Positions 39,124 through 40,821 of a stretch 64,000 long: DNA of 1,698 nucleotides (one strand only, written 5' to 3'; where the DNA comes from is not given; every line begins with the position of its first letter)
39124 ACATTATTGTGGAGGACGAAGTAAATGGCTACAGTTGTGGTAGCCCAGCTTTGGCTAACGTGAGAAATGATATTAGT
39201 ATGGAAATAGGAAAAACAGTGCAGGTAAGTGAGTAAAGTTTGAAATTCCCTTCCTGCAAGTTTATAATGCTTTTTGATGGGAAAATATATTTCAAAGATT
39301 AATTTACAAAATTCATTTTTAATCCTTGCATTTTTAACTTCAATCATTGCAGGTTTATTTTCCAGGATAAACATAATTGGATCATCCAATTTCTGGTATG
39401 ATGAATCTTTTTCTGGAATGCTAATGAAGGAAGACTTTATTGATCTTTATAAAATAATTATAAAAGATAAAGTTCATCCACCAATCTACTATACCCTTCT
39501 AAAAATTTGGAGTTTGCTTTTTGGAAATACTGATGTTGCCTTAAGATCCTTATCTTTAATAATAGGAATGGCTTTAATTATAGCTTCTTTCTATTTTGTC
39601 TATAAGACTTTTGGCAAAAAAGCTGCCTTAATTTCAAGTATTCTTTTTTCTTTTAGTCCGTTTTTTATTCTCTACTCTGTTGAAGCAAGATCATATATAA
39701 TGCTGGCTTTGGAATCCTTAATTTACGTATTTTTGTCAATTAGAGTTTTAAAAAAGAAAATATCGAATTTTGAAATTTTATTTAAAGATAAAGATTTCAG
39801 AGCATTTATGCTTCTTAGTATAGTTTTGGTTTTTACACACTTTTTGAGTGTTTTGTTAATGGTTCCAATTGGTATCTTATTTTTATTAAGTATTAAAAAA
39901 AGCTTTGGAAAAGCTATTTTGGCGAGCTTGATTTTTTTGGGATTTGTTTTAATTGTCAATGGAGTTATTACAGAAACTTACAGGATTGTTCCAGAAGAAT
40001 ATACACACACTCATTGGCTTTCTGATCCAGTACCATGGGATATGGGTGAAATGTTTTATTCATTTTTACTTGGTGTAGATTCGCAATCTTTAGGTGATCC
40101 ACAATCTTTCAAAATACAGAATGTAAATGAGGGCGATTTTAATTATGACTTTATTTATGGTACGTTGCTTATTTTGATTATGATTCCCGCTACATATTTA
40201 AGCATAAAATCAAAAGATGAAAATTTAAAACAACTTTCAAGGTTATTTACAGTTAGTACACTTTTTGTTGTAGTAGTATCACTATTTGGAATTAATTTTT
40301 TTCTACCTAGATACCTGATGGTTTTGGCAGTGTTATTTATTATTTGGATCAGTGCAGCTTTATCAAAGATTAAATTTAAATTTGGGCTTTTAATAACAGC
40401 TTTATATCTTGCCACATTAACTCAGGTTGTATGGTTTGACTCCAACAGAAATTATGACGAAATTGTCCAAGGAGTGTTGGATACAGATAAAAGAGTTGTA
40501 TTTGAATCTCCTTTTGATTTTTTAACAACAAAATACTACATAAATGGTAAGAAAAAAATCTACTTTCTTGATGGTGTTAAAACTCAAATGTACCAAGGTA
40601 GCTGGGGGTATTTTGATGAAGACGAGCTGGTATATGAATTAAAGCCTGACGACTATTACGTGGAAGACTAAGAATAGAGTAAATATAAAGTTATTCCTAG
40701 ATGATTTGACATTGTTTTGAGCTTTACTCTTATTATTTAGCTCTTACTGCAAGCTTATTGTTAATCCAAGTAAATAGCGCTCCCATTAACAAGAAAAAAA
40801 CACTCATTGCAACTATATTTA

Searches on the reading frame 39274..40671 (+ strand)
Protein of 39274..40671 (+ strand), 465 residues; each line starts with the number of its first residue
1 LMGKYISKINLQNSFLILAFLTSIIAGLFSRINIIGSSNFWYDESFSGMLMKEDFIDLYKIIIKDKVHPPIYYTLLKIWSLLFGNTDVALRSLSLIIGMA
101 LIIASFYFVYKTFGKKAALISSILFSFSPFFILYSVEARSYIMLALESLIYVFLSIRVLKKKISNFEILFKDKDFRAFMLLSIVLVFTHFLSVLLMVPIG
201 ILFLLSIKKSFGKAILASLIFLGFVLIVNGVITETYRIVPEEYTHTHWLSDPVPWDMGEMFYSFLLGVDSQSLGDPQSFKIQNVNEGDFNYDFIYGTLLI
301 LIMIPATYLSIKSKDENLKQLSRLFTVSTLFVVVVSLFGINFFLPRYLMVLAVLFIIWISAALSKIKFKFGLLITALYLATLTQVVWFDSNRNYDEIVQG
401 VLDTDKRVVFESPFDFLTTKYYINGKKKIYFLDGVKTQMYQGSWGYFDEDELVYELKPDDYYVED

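Call 16: search_protein_families(library=pfam, proteins=[window:39274-40671:+], max_evalue=0.00001)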
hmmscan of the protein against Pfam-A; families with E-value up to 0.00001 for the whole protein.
window:39274-40671:+ (465 aa): 1 family
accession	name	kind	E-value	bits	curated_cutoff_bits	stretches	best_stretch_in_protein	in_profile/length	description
PF13231.12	PMT_2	-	4.1e-08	34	26.1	1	68-228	2-155/160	Dolichyl-phosphate-mannose-protein mannosyltransferase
